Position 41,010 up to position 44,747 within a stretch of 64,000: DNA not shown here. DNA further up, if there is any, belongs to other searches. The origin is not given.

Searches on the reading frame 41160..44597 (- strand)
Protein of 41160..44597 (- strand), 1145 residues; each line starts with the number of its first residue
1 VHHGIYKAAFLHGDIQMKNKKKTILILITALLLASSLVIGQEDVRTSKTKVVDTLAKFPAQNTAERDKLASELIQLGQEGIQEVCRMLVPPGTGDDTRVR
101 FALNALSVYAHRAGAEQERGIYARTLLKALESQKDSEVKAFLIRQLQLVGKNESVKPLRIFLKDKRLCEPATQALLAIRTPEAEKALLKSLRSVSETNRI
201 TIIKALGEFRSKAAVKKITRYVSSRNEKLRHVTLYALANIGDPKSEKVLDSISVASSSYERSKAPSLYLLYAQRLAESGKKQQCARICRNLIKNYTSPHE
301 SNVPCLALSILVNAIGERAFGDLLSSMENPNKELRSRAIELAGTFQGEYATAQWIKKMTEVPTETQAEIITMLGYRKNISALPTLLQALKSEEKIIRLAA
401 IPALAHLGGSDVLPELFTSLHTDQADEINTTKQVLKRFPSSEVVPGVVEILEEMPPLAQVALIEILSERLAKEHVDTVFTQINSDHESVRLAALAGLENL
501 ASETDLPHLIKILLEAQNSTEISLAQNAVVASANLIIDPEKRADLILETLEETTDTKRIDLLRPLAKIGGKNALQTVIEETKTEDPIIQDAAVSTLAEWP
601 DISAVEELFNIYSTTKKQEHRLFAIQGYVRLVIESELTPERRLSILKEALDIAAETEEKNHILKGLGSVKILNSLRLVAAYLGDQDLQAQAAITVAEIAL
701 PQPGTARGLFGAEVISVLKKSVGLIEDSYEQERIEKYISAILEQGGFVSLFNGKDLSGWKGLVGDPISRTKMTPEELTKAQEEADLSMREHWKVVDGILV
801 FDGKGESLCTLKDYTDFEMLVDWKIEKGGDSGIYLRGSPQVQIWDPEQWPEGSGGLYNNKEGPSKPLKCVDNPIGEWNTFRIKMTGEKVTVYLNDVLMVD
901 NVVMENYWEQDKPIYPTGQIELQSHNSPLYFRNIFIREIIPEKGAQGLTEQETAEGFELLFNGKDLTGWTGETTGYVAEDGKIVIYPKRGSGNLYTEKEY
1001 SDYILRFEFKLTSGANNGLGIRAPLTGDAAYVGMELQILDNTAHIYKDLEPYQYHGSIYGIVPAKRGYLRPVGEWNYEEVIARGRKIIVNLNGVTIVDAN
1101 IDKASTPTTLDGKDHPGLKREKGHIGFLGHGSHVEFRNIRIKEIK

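Call 9: search_protein_families(library=pfam, proteins=[window:41160-44597:-], max_evalue=0.00001)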
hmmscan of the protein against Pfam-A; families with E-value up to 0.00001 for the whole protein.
window:41160-44597:- (1145 aa): 3 families
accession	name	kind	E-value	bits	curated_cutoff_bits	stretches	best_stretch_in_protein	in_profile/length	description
PF06439.18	3keto-disac_hyd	-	2.5e-91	305.2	26.8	2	746-937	1-187/187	3-keto-disaccharide hydrolase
PF13646.12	HEAT_2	-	7.3e-37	126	27.7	3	354-428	4-79/88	HEAT repeats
PF02985.28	HEAT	-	2.7e-06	27.6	23.5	0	382-407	2-27/31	HEAT repeat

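Call 27: search_protein_families(library=ncbifam, proteins=[window:41160-44597:-], max_evalue=0.00001)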
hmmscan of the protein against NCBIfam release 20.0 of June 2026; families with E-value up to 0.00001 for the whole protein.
window:41160-44597:- (1145 aa): 5 families
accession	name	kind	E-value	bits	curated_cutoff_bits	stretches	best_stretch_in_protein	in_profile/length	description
NF045915.1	PhycobilmeDegNblB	equivalog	1.3e-14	54.2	300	0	173-254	121-202/214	phycobilisome degradation protein NblB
NF058502.1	phyc_lyase_CpcE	equivalog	1.9e-08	34.1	330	0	373-466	66-155/260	C-phycocyanin alpha-cysteine-84 phycocyanobilin lyase subunit CpcE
TIGR02270.1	TIGR02270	subfamily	2.2e-08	33.5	206.8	0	107-203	164-260/410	TIGR02270 family protein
NF058515.1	phyc_lyase_CpcF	equivalog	5.6e-08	32.6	220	0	171-294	19-143/200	C-phycocyanin alpha-cysteine-84 phycocyanobilin lyase subunit CpcF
NF058505.1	phyc_lyase_CpeY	equivalog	3.3e-06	25.9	600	0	460-618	38-193/419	C-phycoerythrin alpha-cysteine-82 phycoerythrobilin lyase CpeY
